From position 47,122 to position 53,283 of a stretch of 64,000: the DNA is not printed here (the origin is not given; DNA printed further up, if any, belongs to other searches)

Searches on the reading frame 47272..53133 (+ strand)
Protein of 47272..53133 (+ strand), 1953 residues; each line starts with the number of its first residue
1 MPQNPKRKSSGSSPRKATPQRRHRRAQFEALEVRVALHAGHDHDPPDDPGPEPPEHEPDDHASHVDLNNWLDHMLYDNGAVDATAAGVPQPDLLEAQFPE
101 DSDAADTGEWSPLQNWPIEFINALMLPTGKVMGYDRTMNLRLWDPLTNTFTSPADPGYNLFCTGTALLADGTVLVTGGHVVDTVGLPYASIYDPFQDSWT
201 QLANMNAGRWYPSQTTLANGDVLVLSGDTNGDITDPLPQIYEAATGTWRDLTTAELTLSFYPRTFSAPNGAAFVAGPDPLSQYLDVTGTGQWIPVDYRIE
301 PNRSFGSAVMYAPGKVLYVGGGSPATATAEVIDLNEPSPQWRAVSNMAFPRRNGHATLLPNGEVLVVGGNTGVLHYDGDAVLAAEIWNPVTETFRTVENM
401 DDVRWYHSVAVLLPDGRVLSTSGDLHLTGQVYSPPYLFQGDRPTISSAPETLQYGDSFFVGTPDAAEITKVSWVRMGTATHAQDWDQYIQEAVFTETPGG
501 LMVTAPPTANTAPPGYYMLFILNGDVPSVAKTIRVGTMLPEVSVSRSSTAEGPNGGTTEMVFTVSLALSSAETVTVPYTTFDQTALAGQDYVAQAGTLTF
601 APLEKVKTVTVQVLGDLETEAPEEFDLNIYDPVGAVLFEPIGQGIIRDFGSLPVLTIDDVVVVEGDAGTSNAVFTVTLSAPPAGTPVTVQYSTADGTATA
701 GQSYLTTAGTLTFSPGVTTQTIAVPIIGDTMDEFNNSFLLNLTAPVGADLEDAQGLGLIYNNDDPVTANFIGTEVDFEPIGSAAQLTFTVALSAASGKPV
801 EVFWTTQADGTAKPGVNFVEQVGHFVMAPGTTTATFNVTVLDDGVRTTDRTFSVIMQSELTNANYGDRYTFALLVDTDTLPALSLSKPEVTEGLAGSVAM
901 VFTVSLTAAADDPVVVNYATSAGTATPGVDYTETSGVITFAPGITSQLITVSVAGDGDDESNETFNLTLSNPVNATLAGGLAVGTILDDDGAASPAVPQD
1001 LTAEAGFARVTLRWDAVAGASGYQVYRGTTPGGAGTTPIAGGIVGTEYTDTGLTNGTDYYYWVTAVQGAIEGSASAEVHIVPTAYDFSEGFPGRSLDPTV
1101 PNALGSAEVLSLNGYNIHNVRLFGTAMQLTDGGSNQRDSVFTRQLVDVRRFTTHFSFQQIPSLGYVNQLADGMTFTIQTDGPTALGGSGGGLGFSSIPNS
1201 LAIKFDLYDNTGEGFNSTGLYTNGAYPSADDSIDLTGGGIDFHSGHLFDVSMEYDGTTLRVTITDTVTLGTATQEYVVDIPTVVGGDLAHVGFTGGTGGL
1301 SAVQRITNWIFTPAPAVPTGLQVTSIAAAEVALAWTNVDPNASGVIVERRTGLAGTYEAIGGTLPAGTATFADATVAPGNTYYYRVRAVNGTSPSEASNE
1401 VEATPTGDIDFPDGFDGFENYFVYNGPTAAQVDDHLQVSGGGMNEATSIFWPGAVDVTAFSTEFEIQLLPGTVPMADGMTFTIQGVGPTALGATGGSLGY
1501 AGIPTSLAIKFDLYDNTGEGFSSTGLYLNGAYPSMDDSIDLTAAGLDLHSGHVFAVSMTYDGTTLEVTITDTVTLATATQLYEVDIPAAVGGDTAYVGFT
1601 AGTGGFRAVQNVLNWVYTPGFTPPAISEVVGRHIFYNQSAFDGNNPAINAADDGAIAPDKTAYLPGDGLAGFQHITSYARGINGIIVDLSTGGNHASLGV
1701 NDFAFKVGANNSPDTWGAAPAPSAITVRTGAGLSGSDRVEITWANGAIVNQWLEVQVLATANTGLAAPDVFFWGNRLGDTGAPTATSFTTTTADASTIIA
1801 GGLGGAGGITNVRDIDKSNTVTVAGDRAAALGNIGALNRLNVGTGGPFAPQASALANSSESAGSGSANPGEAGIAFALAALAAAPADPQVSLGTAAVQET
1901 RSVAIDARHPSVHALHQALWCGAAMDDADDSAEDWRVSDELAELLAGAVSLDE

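Call 4: search_protein_families(library=pfam, proteins=[window:47272-53133:+], max_evalue=0.01)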
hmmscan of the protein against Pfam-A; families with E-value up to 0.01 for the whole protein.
window:47272-53133:+ (1953 aa): 13 families
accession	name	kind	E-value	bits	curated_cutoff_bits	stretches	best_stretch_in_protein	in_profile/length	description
PF03160.20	Calx-beta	-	3.5e-58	195.2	27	4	670-747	22-99/119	Calx-beta domain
PF18483.9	Lectin_L-type_dom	-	3.2e-30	106.1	78.3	2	1126-1307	24-212/215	Legume lectin beta-barrel domain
PF00139.26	Lectin_legB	-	9.1e-26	91.3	26.3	2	1126-1313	50-236/250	Legume lectin domain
PF09118.17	GO-like_E_set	-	1.8e-21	76.8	25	1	442-535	1-100/100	Galactose oxidase-like, Early set domain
PF13964.12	Kelch_6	-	8.2e-14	51.5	25.3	1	352-401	2-47/50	Kelch motif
PF00041.27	fn3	-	1.9e-10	41.2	25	2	998-1079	3-82/84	Fibronectin type III domain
PF07250.17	Glyoxal_oxid_N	-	2.3e-08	34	37.5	1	159-230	66-138/243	Glyoxal oxidase N-terminus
PF01344.31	Kelch_1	-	8.4e-08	32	20.1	0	169-206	10-46/46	Kelch motif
PF24681.1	Kelch_KLHDC2_KLHL20_DRC7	-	8.1e-07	29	50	1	290-369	89-171/221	KLHDC2/KLHL20/DRC7 Kelch-repeats domain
PF07646.21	Kelch_2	-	0.00018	21.7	21.3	0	312-347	9-47/48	Kelch motif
PF03388.20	Lectin_leg-like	-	0.00032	20.6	24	1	1127-1308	37-222/230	Legume-like lectin family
PF24996.1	NANM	-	0.0014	18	45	0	314-398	17-100/350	N-acetylneuraminate epimerase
PF24981.1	Beta-prop_ATRN-LZTR1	-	0.0046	16.7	50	0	302-371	146-221/289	Attractin/LZTR1 beta-propeller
